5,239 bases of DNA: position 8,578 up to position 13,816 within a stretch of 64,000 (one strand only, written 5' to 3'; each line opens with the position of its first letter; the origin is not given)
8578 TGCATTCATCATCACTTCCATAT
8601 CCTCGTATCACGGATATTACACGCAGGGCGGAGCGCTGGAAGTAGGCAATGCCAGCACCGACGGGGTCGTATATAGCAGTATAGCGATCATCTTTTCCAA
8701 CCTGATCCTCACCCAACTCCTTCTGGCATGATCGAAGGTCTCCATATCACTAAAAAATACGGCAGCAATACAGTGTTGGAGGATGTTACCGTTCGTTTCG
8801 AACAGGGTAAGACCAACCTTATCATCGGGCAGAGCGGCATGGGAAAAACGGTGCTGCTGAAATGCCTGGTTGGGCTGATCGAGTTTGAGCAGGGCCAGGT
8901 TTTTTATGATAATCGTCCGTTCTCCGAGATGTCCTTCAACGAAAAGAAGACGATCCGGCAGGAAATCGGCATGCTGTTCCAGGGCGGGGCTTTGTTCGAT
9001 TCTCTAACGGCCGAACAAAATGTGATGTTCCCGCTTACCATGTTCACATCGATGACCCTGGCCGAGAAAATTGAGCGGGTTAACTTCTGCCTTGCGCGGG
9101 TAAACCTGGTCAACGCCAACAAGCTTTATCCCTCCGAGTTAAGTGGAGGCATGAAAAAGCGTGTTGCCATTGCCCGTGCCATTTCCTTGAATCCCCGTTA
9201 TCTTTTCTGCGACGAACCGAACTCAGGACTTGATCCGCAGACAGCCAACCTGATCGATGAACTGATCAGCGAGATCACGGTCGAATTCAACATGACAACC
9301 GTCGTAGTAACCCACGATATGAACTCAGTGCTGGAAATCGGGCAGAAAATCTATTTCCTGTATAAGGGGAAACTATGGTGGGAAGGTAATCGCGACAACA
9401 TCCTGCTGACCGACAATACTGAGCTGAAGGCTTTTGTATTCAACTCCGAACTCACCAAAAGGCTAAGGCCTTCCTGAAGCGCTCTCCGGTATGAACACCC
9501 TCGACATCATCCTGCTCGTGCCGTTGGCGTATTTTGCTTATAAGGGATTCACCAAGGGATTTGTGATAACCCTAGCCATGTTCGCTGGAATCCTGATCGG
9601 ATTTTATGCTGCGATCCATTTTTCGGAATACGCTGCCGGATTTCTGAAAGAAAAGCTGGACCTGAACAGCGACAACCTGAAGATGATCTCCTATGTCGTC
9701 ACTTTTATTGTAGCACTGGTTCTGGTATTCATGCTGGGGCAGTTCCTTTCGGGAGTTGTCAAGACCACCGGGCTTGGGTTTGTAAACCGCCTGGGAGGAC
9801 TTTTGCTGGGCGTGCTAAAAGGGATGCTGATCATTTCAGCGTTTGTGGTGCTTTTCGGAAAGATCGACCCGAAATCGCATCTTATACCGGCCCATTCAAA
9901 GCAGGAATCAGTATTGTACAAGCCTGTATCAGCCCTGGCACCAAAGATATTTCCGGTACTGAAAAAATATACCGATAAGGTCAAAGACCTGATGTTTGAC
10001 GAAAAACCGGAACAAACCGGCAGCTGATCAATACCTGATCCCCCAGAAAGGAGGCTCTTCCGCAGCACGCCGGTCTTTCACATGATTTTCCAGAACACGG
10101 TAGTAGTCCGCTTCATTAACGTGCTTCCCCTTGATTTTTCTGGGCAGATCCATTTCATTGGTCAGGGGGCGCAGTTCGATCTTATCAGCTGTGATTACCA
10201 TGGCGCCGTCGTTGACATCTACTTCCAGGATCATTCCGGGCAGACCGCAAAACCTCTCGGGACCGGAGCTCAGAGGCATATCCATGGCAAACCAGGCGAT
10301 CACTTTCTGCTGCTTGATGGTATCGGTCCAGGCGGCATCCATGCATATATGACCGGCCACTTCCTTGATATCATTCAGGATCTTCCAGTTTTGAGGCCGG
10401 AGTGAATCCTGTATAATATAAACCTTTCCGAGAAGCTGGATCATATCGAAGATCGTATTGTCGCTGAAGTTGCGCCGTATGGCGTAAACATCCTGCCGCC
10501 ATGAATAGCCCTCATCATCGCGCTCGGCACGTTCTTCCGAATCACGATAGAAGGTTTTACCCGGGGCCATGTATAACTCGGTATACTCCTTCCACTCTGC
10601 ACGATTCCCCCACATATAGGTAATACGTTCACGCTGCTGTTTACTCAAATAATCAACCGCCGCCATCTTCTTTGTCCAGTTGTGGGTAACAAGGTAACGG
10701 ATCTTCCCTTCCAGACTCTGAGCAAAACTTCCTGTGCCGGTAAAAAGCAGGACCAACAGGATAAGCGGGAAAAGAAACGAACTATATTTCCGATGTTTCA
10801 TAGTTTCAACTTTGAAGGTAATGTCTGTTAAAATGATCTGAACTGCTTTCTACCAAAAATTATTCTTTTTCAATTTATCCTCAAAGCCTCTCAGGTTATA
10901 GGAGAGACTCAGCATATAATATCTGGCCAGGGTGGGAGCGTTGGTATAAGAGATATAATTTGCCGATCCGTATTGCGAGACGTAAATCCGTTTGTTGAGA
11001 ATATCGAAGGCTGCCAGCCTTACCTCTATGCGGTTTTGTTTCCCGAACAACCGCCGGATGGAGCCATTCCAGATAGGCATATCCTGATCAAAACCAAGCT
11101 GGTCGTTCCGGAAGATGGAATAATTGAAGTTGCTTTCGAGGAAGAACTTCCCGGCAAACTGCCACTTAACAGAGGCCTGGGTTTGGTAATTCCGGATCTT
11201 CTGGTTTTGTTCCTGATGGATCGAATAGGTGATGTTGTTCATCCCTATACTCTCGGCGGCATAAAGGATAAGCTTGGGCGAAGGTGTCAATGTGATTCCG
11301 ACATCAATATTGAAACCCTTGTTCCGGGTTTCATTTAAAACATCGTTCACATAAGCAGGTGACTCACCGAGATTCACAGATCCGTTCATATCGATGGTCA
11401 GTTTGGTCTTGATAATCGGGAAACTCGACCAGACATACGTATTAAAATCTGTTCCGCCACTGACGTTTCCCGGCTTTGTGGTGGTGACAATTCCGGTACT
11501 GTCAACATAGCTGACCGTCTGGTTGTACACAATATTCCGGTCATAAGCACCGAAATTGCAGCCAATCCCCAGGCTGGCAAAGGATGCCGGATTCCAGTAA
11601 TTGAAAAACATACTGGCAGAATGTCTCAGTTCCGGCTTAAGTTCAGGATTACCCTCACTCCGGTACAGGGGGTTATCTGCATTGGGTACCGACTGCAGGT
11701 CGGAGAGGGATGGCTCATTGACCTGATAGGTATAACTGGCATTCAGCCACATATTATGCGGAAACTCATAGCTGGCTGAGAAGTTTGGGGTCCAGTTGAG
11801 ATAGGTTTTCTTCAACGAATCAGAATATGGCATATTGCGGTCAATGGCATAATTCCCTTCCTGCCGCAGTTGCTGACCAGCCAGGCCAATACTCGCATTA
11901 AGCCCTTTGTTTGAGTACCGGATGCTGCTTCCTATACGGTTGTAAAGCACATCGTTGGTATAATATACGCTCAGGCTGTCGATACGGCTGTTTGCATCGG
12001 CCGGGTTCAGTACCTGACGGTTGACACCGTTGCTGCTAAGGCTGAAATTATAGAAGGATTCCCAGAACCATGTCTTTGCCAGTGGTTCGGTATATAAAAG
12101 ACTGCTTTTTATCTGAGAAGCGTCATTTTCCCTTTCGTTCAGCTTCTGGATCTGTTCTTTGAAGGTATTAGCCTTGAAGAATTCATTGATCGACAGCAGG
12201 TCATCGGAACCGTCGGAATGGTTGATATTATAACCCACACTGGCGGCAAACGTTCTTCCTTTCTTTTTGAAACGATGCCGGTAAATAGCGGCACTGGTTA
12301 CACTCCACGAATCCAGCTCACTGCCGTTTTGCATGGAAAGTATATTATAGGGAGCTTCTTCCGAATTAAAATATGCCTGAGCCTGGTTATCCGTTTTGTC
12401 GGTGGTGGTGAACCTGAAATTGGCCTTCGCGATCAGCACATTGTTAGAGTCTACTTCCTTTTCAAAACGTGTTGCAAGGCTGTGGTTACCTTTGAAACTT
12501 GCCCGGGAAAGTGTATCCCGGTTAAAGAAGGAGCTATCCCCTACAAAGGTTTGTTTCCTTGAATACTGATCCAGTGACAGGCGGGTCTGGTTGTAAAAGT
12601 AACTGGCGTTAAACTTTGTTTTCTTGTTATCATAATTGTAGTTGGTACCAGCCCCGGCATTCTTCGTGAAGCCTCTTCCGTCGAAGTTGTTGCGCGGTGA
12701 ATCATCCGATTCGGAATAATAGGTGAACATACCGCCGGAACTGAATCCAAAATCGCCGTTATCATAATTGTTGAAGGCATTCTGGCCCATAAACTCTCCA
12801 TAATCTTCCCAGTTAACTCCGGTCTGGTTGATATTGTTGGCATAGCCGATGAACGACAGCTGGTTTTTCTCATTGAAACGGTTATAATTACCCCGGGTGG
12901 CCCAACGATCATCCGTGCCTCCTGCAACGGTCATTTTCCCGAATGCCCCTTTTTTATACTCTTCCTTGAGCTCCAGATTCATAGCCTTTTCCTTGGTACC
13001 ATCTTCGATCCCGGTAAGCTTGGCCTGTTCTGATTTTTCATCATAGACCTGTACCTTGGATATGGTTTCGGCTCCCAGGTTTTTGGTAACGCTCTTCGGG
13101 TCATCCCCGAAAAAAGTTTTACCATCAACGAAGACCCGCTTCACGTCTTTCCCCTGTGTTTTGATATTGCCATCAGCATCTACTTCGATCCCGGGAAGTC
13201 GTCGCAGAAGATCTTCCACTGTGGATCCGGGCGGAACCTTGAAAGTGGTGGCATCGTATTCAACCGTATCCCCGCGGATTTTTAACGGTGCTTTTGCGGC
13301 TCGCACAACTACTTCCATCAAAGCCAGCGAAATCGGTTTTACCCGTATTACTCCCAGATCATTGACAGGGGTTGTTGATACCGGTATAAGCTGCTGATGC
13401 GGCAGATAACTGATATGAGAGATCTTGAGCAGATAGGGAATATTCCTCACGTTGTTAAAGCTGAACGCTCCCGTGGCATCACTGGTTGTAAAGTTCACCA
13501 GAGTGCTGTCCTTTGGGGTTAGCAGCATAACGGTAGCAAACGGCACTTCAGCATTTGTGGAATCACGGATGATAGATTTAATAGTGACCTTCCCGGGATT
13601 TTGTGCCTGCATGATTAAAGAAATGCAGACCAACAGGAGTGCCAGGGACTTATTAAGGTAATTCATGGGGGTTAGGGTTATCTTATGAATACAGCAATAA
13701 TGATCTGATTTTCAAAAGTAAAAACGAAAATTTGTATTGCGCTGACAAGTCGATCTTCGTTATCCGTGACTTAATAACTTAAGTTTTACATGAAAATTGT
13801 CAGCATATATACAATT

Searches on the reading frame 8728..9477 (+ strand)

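Call 44: search_protein_families(library=pfam, proteins=[window:8728-9477:+], max_evalue=0.000001)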
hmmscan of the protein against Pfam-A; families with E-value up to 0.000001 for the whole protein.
window:8728-9477:+ (249 aa): 1 family
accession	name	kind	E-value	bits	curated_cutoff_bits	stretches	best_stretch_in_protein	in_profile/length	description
PF00005.33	ABC_tran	-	2.8e-30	106.1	25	1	17-165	1-136/137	ABC transporter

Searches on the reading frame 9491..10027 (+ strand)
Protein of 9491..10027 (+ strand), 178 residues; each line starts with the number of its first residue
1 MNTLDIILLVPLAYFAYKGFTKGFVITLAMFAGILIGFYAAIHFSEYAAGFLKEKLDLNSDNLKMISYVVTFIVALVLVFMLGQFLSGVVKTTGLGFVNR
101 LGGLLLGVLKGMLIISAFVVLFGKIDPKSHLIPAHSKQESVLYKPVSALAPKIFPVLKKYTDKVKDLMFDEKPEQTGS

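Call 44: search_protein_families(library=pfam, proteins=[window:9491-10027:+], max_evalue=0.000001)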
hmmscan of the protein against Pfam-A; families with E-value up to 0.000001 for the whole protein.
window:9491-10027:+ (178 aa): 1 family
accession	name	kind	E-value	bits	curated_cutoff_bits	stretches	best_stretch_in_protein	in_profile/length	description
PF02674.22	Colicin_V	-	4e-28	98.6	29.3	1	4-150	1-143/144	Colicin V production protein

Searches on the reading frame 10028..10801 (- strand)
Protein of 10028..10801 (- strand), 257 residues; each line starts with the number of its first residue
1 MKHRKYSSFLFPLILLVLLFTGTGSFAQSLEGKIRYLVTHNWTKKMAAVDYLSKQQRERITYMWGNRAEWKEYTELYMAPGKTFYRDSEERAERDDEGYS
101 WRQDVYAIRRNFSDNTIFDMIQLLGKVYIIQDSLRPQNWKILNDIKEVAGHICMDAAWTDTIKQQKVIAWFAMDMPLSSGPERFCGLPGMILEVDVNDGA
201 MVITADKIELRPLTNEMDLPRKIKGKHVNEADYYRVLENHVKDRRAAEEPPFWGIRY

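Call 44: search_protein_families(library=pfam, proteins=[window:10028-10801:-], max_evalue=0.000001)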
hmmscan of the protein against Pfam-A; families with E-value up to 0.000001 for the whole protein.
window:10028-10801:- (257 aa): 1 family
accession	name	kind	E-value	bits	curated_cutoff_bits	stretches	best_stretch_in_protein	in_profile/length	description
PF09697.16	Porph_ging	-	2.2e-11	44.6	25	1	161-193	49-81/81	Protein of unknown function (Porph_ging)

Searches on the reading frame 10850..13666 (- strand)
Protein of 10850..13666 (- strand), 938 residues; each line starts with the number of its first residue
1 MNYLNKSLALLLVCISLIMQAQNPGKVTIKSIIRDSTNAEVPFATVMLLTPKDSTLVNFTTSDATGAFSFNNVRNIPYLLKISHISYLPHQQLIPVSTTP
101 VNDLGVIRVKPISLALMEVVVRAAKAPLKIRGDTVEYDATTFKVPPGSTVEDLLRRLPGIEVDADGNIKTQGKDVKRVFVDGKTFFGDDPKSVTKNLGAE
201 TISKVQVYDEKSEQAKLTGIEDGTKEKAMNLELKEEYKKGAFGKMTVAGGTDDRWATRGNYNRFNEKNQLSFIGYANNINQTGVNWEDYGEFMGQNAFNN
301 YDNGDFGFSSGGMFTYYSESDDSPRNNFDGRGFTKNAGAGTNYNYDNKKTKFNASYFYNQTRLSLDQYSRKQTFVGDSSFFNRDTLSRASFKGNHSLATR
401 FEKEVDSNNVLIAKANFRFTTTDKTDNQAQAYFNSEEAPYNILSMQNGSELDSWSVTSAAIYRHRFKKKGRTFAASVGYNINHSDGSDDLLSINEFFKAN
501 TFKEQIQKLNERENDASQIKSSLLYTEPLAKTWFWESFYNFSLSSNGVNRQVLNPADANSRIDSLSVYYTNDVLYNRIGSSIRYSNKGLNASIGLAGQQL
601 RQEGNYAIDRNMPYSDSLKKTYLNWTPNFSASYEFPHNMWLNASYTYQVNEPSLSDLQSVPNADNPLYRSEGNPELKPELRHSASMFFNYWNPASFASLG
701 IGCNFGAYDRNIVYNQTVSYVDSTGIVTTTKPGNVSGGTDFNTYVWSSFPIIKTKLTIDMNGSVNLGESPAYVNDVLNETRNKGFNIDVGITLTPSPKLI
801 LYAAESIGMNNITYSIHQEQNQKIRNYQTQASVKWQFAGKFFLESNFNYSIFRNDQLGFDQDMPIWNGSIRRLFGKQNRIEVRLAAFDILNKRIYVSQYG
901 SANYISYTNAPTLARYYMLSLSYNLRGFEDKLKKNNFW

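Call 44: search_protein_families(library=pfam, proteins=[window:10850-13666:-], max_evalue=0.000001)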
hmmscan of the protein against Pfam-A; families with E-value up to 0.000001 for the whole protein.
window:10850-13666:- (938 aa): 3 families
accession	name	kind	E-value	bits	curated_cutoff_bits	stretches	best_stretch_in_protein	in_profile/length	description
PF14905.12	OMP_b-brl_3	-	1.1e-27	97.5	27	1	464-923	1-408/408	Outer membrane protein beta-barrel family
PF13620.12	CarboxypepD_reg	-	2.5e-09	37.8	32.3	1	28-97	1-70/82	Carboxypeptidase regulatory-like domain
PF13715.12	CarbopepD_reg_2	-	7e-07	29.6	32.2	1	32-121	5-88/88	CarboxypepD_reg-like domain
